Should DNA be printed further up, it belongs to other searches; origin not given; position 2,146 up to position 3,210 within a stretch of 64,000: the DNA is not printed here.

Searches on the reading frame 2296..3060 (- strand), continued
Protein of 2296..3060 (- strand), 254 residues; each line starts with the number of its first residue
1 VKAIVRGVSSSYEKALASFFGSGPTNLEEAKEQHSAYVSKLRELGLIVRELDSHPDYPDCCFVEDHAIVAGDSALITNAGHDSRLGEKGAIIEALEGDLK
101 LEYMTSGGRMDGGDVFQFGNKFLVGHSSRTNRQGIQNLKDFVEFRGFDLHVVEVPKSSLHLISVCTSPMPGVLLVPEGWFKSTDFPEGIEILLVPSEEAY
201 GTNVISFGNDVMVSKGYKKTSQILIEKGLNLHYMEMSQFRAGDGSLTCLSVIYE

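Call 36: find_encoding_contigs(protein=P0229, flank=5000, max_places=2)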
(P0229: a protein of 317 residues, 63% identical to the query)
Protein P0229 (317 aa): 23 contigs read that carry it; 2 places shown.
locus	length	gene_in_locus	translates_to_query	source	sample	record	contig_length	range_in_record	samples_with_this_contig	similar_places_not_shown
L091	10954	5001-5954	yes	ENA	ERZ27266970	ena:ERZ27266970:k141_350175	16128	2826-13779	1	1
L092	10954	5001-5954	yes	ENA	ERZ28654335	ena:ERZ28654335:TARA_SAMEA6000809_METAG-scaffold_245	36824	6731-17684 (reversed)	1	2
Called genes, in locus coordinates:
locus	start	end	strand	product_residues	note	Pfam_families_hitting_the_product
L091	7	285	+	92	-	-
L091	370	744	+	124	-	PF00583:Acetyltransf_1, PF13673:Acetyltransf_10, PF13508:Acetyltransf_7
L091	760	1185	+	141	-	PF14539:DUF4442, PF13622:4HBT_3, PF03061:4HBT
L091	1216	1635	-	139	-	-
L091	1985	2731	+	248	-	-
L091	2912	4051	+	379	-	PF00155:Aminotran_1_2, PF01212:Beta_elim_lyase (faint), PF01041:DegT_DnrJ_EryC1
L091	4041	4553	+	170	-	PF00293:NUDIX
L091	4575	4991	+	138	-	PF02675:AdoMet_dc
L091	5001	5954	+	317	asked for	PF01916:DS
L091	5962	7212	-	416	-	PF03952:Enolase_N, PF00113:Enolase_C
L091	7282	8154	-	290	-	PF01209:Ubie_methyltran (weak), PF13489:Methyltransf_23 (weak), PF13847:Methyltransf_31, PF08241:Methyltransf_11, PF08242:Methyltransf_12, PF13649:Methyltransf_25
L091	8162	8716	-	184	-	PF00578:AhpC-TSA, PF08534:Redoxin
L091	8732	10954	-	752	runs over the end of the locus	PF13371:TPR_9 (faint), PF13428:TPR_14 (faint), PF00515:TPR_1 (faint), PF07719:TPR_2 (faint), PF13174:TPR_6 (faint), PF13176:TPR_7 (faint), PF13432:TPR_16 (weak), PF14559:TPR_19 (weak), +10 more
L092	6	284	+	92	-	-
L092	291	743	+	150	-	PF00583:Acetyltransf_1, PF13673:Acetyltransf_10, PF13508:Acetyltransf_7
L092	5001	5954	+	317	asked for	PF01916:DS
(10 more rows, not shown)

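Call 45: find_related_loci(query=A3, collection=metagenome_contigs, flank=6000)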
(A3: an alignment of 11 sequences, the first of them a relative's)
Query A3 (320 aa) in metagenome_contigs; peptide patterns used: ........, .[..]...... (x = any residue, [..] = any of these).
600 stretches matched a pattern (row limit reached: there are more); 600 encode a relative of the query (tblastn E <= 1e-3); the best 80 are kept; 80 distinct loci.
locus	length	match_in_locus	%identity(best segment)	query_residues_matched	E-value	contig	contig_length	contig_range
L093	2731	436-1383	74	4-319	1e-177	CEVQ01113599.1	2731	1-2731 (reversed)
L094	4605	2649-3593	73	3-317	1e-169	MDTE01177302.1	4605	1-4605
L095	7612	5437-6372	70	4-315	4e-156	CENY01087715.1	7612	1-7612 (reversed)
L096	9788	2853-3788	70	4-315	5e-156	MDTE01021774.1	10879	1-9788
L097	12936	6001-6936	65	4-314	4e-136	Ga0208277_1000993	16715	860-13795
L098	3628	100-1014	64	3-306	4e-132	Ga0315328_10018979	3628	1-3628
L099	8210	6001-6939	58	4-316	7e-127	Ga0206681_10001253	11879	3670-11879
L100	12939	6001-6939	58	4-316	7e-126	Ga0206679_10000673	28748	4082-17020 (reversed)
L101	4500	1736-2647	63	4-306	4e-127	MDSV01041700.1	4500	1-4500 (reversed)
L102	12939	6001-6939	58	4-316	1e-124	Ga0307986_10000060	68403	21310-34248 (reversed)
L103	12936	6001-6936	59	3-314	7e-124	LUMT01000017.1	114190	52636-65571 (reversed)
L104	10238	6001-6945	57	4-316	4e-122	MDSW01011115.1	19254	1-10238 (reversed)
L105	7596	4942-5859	58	3-315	3e-122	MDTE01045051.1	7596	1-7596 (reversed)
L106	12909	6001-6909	60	4-306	1e-121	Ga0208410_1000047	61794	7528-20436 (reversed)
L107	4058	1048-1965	56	3-315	5e-123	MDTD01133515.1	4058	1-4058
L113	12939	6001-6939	55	4-316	4e-119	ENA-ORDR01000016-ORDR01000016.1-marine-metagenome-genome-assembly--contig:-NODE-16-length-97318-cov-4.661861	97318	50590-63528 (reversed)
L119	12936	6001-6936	55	7-316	5e-116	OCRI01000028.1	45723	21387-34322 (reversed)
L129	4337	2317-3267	55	3-316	5e-115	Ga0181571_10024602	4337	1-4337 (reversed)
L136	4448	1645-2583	52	4-316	1e-113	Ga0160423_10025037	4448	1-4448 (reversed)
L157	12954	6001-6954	53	4-316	1e-111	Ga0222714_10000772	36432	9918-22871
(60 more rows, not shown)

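Call 47: search_protein_families(library=pfam, proteins=[L113:4581-5579:+, L157:6963-8930:+, L119:2586-3968:-, L102:3947-4366:-, L103:4389-5582:+, L103:8223-8714:-, L099:125-1612:-], max_evalue=0.001)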
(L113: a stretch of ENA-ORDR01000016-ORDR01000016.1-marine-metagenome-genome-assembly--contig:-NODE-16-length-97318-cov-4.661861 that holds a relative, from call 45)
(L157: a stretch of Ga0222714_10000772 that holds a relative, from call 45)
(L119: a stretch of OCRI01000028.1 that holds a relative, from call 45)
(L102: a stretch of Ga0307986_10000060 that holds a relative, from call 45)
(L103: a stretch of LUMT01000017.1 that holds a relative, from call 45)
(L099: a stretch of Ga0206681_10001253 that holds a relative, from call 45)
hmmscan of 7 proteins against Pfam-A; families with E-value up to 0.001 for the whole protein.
L113:4581-5579:+ (332 aa): 1 family
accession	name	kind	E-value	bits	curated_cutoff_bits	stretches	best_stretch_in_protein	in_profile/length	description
PF00491.26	Arginase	-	3.5e-52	178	22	1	21-294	2-275/280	Arginase family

L157:6963-8930:+ (655 aa): 3 families
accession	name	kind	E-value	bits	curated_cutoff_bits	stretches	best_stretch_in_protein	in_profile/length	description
PF02784.22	Orn_Arg_deC_N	-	4.1e-36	125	23.4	1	86-353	3-247/247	Pyridoxal-dependent decarboxylase, pyridoxal binding domain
PF17810.6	Arg_decarb_HB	-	1.3e-13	51.5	23.3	1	384-449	7-68/84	Arginine decarboxylase helical bundle domain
PF17944.6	Arg_decarbox_C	-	4.5e-05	24.3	23.3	1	595-647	1-50/51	Arginine decarboxylase C-terminal helical extension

L119:2586-3968:- (460 aa): 2 families
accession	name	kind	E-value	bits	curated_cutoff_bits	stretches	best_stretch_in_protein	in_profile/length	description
PF00246.29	Peptidase_M14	-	3.4e-39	135.6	21.6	1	58-295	7-271/286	Zinc carboxypeptidase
PF24827.1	AstE_AspA_cat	-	5.1e-05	23.3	25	1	103-224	5-110/192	Succinylglutamate desuccinylase/Aspartoacylase catalytic domain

L102:3947-4366:- (139 aa): 1 family
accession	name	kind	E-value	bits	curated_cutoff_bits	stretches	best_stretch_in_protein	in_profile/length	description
PF19479.4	DUF6015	-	2.8e-75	251.8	27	1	1-138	1-137/140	Family of unknown function (DUF6015)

L103:4389-5582:+ (397 aa): 4 families
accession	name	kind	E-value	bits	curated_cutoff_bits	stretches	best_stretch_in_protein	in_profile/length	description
PF00155.27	Aminotran_1_2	-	2.5e-63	214.9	19.7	1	44-390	2-361/361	Aminotransferase class I and II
PF01041.23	DegT_DnrJ_EryC1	-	5.1e-11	42.8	19.8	1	75-214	19-145/360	DegT/DnrJ/EryC1/StrS aminotransferase family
PF01053.26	Cys_Met_Meta_PP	-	3.9e-05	22.8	27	1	110-215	74-174/381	Cys/Met metabolism PLP-dependent enzyme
PF01212.27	Beta_elim_lyase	-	0.00058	19.7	27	0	67-214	19-168/288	Beta-eliminating lyase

L103:8223-8714:- (163 aa): 0 families

L099:125-1612:- (495 aa): 2 families
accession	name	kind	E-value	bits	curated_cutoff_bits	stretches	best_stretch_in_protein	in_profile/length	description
PF00883.26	Peptidase_M17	-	2.5e-111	372.3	25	1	174-489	2-309/310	Cytosol aminopeptidase family, catalytic domain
PF02789.23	Peptidase_M17_N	-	1.1e-20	74.2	23.4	1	16-134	1-127/129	Cytosol aminopeptidase family, N-terminal domain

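Call 48: predict_structure(alignment_id=A2)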
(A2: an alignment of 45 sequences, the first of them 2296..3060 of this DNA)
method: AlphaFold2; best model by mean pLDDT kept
length: 254 residues; sequences in the alignment: 45
mean_pLDDT: 93.9   pTM: 0.90
mean pLDDT of the five models: 93.9, 93.0, 92.9, 92.0, 90.2
residues with pLDDT >= 90: 217; 70-90: 37; 50-70: 0; < 50: 0
segments of 3 or more residues with pLDDT < 50: none
pLDDT, mean of each block of 10 residues (from residue 1): 96 86 88 98 98 93 95 92 81 94 95 94 95 97 97 91 95 96 93 96 96 97 98 96 92 94
secondary structure, 60 per line:
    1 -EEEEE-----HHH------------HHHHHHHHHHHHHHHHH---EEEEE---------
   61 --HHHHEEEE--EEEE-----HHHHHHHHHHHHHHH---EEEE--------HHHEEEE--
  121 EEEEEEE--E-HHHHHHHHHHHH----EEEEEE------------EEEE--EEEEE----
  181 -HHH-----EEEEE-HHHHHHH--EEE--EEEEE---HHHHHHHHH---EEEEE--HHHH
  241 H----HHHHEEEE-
elements in order: E2-6 H27-43 E47-51 H63-66 E67-70 E73-76 H82-96 E100-103 E115-118 E121-127 H132-143 E148-153 E166-169 E172-176 E190-194 H196-202 E205-207 E210-214 H218-226 E230-234 H237-241 H246-249 E250-253

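Call 51: fold_search(model_id=the predicted structure, library=pdb)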
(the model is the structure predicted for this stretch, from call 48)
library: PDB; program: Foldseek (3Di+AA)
matches with E <= 10: 671; with E <= 0.001: 106
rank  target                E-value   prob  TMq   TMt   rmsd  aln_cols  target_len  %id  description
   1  1h70                  5.1e-24  1.00  0.92  0.91   1.8       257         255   28  DDAH FROM PSEUDOMONAS AERUGINOSA. C249S MUTANT COMPLEXED WITH CITRULLINE (released 2001-08-02)
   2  3bpb_A                2.2e-23  1.00  0.93  0.93   1.6       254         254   28  Crystal structure of the dimethylarginine dimethylaminohydrolase H162G adduct with S-methyl-L-thiocitrulline (released 2008-06-17)
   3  3rhy_A                2.6e-23  1.00  0.91  0.93   1.7       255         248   28  Crystal structure of the dimethylarginine dimethylaminohydrolase adduct with 4-chloro-2-hydroxymethylpyridine (released 2011-06-15)
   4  2ci3                  3.4e-23  1.00  0.91  0.84   2.1       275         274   30  Crystal Structure of Dimethylarginine dimethylaminohydrolase crystal form I (released 2006-05-17)
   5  6szq_C                4.8e-23  1.00  0.89  0.81   2.1       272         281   32  Crystal structure of human DDAH-1 (released 2019-12-25)
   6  6szq_B                7.0e-23  1.00  0.91  0.84   2.2       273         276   31  Crystal structure of human DDAH-1 (released 2019-12-25)
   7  2ci1                  9.4e-23  1.00  0.90  0.83   2.3       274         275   29  Crystal Structure of dimethylarginine dimethylaminohydrolase I in complex with S-nitroso-Lhomocysteine (released 2006-05-17)
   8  6szq_E                1.1e-22  1.00  0.89  0.80   2.2       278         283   31  Crystal structure of human DDAH-1 (released 2019-12-25)
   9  7usz_B                2.3e-22  1.00  0.89  0.79   2.4       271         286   32  Human DDAH-1, holo (Zn-bound) form (released 2022-05-11)
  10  6szq_A                2.6e-22  1.00  0.90  0.83   2.1       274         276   32  Crystal structure of human DDAH-1 (released 2019-12-25)
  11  2jai_A                3.6e-22  1.00  0.90  0.84   2.2       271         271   31  DDAH1 complexed with citrulline (released 2007-02-13)
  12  2c6z                  4.8e-22  1.00  0.88  0.82   2.6       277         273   29  crystal structure of dimethylarginine dimethylaminohydrolase I in complex with citrulline (released 2006-05-17)
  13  7ut0_A                6.2e-22  1.00  0.90  0.81   2.0       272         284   31  Human DDAH-1, apo form (released 2022-05-18)
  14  6szq_F                6.2e-22  1.00  0.90  0.83   2.0       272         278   31  Crystal structure of human DDAH-1 (released 2019-12-25)
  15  7usz_A                1.1e-21  1.00  0.89  0.83   2.1       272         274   32  Human DDAH-1, holo (Zn-bound) form (released 2022-05-11)
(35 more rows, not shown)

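Call 57: search_protein_families(library=pfam, proteins=[L054:9495-10190:+, L054:2553-3092:+, L054:1028-1948:+, L046:1848-3116:+, L086:4846-5880:+, L042:4324-5895:-, L035:6747-7172:-], max_evalue=0.001)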
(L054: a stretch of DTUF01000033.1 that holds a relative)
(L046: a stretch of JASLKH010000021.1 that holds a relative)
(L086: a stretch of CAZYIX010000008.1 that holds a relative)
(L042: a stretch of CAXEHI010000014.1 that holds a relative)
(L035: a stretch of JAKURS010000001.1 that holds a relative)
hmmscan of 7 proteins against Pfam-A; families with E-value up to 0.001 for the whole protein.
L054:9495-10190:+ (231 aa): 0 families

L054:2553-3092:+ (179 aa): 1 family
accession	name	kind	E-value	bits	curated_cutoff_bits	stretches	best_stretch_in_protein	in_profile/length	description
PF01928.26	CYTH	-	0.00024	21.4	23.2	1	3-154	2-159/179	CYTH domain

L054:1028-1948:+ (306 aa): 1 family
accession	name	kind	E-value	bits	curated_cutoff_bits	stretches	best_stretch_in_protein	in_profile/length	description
PF01636.29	APH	-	3.5e-30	106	23.2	1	26-253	1-239/239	Phosphotransferase enzyme family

L046:1848-3116:+ (422 aa): 1 family
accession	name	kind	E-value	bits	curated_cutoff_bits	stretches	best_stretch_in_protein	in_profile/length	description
PF13692.12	Glyco_trans_1_4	-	5e-06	27.3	27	1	268-387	13-140/142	Glycosyl transferases group 1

L086:4846-5880:+ (344 aa): 9 families
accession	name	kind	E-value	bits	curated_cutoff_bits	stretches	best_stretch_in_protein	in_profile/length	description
PF08241.18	Methyltransf_11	-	4.4e-17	63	21.2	1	112-209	1-94/95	Methyltransferase domain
PF13649.12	Methyltransf_25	-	4.6e-17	62.9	27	1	111-206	1-97/97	Methyltransferase domain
PF13847.12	Methyltransf_31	-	1.6e-16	60.7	27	1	106-235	2-128/145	Methyltransferase domain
PF02353.26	CMAS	-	1.6e-13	51.1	27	1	52-275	5-229/273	Mycolic acid cyclopropane synthetase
PF01209.24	Ubie_methyltran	-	2e-11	44.2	20.1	1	55-215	14-154/233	ubiE/COQ5 methyltransferase family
PF08242.18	Methyltransf_12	-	2.7e-07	31.7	30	1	112-208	1-98/98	Methyltransferase domain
PF13489.12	Methyltransf_23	-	3e-07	30.8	27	1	88-261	5-163/164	Methyltransferase domain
PF01135.25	PCMT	-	0.00038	20.7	20.3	1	91-166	57-133/210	Protein-L-isoaspartate(D-aspartate) O-methyltransferase (PCMT)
PF13679.12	Methyltransf_32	-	0.00065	20.1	27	0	103-166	21-89/143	Methyltransferase domain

L042:4324-5895:- (523 aa): 5 families
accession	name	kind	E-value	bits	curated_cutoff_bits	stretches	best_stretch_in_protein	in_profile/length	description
PF00271.37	Helicase_C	-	1.4e-26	93.3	23.5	1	349-464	5-108/110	Helicase conserved C-terminal domain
PF00270.35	DEAD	-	4.4e-24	85.5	26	1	18-168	2-161/167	DEAD/DEAH box helicase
PF04851.21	ResIII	-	1.1e-20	74.7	22.5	1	15-167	3-162/164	Type III restriction enzyme, res subunit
PF21210.2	RNA_helicase_helical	-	2.1e-11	44.3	27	1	242-328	20-101/108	Putative ATP-dependent RNA helicase, helical bundle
PF22590.2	Cas3-like_C_2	-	5.4e-06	27.1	27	1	363-465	4-104/106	CRISPR-associated nuclease/helicase Cas3, C-terminal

L035:6747-7172:- (141 aa): 1 family
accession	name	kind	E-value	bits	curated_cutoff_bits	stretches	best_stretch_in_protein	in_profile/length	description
PF06271.18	RDD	-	6.9e-19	68.9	24.1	1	4-133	2-136/137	RDD family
